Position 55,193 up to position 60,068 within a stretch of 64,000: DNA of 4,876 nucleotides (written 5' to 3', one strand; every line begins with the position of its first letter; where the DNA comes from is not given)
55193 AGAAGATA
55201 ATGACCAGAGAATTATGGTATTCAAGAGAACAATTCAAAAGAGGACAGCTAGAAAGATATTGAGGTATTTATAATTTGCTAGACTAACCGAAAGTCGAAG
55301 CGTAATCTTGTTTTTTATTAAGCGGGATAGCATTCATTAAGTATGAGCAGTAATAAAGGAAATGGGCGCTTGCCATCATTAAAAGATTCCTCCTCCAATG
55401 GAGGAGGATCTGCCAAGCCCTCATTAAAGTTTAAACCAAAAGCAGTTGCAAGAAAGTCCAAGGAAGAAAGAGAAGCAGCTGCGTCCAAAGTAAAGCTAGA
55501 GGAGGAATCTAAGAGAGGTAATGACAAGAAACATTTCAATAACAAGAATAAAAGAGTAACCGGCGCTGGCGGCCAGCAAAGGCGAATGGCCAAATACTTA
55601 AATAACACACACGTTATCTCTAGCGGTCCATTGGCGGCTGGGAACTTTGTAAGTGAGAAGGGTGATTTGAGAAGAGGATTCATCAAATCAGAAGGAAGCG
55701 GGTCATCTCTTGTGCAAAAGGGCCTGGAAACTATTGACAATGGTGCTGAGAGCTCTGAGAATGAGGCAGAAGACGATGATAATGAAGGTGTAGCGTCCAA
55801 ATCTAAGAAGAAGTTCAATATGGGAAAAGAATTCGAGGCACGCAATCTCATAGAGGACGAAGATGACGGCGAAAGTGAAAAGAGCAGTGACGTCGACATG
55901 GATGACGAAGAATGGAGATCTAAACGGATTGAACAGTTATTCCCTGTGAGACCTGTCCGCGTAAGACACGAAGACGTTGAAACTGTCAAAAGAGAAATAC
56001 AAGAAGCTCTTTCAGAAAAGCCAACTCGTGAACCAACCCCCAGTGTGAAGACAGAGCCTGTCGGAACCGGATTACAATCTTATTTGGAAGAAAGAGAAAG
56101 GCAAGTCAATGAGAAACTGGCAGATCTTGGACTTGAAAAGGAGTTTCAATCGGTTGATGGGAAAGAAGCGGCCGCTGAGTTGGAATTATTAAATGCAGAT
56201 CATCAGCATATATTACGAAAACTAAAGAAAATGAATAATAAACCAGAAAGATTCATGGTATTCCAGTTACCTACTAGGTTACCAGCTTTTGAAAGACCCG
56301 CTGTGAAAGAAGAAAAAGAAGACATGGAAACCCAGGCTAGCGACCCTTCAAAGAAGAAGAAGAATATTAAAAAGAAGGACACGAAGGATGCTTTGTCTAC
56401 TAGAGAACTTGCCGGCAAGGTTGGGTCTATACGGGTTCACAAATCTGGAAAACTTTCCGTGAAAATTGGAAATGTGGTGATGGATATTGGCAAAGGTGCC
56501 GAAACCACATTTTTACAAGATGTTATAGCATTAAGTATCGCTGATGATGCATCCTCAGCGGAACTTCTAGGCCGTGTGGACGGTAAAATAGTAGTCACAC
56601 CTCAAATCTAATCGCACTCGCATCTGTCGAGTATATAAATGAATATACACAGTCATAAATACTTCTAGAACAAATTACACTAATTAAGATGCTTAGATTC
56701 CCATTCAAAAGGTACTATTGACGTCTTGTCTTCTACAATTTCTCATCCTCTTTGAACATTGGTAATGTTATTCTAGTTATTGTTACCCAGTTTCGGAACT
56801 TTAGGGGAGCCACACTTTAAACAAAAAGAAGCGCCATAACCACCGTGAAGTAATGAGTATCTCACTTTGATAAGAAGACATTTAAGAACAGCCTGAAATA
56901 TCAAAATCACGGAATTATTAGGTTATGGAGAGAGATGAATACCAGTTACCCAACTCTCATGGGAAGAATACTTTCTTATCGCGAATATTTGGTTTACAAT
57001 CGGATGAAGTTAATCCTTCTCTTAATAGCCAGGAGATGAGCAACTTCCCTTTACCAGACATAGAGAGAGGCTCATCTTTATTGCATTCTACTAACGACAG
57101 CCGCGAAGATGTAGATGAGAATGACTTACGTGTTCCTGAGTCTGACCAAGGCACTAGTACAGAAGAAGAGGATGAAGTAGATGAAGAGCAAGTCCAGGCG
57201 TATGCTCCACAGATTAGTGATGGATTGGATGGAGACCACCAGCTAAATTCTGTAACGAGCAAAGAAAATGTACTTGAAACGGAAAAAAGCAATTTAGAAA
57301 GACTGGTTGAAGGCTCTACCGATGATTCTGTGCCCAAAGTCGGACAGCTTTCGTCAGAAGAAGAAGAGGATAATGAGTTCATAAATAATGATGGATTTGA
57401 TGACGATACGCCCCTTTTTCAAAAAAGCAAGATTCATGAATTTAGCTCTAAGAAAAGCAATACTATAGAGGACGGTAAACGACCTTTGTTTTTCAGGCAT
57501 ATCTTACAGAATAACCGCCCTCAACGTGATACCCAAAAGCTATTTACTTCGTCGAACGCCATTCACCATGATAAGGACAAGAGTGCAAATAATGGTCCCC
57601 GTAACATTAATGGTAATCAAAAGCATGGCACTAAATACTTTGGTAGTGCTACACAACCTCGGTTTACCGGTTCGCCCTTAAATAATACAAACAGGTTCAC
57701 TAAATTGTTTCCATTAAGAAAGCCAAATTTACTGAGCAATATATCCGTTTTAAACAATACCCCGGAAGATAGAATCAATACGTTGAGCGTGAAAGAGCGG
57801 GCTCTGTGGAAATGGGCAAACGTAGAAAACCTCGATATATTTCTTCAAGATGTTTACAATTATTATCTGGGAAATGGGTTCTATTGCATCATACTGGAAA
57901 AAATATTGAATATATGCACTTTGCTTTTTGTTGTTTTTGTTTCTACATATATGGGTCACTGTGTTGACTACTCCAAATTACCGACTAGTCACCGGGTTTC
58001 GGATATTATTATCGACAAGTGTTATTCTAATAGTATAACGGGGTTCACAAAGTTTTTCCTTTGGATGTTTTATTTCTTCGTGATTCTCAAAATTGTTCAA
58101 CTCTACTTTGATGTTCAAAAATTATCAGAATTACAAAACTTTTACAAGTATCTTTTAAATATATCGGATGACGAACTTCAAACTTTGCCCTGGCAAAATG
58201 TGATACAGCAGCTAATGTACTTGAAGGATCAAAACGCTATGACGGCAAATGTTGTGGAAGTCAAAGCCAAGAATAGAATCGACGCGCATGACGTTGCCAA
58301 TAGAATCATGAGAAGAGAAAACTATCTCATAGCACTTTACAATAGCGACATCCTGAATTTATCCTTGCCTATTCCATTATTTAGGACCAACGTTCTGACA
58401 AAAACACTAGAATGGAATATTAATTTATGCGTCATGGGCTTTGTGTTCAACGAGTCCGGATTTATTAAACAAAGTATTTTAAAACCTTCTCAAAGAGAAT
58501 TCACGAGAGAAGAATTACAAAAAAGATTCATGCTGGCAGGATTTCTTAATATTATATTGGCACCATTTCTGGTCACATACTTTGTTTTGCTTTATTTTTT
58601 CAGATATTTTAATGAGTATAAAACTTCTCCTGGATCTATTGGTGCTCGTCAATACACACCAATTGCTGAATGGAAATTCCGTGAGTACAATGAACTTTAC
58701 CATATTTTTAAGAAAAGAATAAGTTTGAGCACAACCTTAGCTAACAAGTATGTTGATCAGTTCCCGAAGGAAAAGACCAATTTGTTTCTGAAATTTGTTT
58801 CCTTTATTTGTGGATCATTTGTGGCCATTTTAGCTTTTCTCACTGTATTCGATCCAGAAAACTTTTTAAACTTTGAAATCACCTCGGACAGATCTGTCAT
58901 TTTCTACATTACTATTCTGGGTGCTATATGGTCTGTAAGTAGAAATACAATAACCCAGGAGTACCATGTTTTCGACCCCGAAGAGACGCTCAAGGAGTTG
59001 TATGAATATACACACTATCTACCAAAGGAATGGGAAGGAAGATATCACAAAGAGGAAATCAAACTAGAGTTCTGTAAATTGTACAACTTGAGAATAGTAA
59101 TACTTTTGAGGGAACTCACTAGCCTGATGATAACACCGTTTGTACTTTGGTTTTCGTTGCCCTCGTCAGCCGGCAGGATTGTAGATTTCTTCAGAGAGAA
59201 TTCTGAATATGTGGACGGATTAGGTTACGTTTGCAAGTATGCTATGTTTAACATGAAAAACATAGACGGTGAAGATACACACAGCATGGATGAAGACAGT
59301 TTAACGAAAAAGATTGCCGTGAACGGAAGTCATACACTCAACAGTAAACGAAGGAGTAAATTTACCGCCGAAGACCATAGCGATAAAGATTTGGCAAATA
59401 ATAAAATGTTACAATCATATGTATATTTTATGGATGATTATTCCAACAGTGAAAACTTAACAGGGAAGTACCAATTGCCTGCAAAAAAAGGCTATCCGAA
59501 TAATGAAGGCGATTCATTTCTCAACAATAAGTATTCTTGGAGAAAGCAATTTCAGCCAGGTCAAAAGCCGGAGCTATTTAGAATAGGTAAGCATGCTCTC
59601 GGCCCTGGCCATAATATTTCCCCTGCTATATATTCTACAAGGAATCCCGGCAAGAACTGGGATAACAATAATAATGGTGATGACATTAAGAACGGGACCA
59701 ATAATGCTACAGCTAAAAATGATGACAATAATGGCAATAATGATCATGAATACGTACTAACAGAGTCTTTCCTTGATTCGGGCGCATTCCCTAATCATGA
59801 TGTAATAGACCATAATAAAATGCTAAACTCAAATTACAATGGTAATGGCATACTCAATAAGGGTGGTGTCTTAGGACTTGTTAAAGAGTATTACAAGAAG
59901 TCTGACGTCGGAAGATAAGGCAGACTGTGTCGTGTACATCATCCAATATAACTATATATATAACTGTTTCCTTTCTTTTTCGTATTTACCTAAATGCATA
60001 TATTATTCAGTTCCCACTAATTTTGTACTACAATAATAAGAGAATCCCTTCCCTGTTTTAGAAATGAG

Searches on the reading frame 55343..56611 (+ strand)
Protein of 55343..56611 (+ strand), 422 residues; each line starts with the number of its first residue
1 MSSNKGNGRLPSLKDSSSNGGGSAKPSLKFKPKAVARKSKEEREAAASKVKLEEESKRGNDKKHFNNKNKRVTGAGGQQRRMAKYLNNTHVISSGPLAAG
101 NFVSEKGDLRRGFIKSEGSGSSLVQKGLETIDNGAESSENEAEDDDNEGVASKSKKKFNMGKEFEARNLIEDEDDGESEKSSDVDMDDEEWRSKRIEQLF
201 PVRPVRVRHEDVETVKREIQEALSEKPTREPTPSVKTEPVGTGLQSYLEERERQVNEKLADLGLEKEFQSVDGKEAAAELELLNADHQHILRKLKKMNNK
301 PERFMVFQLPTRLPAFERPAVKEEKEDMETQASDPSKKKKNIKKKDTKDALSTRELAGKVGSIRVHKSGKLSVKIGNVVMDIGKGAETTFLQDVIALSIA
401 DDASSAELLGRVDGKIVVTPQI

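Call 20: search_protein_families(library=pfam, proteins=[window:55343-56611:+], max_evalue=0.0001)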
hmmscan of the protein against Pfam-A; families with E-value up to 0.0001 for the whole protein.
window:55343-56611:+ (422 aa): 1 family
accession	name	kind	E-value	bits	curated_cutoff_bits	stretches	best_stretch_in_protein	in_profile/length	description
PF05132.19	RNA_pol_Rpc4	-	3.9e-28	98.9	26.5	1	302-422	2-143/143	RNA polymerase III RPC4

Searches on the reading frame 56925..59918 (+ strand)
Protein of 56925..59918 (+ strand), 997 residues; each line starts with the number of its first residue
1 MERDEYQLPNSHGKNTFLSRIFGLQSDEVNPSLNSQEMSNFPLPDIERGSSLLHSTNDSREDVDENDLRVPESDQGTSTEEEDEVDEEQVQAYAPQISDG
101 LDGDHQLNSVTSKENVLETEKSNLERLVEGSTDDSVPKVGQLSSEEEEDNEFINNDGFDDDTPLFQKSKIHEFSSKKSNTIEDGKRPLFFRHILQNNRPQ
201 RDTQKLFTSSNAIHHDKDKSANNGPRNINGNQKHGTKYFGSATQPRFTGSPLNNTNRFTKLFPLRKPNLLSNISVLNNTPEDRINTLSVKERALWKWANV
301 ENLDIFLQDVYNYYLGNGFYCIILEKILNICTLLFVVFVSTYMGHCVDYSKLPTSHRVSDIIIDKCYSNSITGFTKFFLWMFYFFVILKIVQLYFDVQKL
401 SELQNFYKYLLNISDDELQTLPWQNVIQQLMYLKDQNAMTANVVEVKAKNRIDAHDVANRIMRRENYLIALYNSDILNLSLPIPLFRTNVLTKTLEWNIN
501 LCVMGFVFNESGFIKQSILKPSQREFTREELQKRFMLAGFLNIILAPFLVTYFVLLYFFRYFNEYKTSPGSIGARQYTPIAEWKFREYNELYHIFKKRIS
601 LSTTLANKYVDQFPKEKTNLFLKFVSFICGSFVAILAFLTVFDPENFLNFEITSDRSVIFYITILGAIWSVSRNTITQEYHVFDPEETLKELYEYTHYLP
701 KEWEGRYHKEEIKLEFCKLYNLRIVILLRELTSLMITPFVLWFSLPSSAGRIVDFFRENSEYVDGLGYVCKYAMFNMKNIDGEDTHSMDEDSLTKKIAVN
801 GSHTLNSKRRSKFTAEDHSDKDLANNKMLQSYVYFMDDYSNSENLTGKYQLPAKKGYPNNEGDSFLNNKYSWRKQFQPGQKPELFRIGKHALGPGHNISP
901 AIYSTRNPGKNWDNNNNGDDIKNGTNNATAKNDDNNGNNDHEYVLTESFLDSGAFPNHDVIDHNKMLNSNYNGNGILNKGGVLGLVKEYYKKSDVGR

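Call 20: search_protein_families(library=pfam, proteins=[window:56925-59918:+], max_evalue=0.0001)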
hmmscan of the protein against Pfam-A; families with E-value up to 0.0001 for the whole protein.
window:56925-59918:+ (997 aa): 1 family
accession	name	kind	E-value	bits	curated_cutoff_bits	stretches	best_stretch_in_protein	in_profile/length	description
PF04109.21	ATG9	-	6.7e-205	682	27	1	295-776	1-478/478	Autophagy protein ATG9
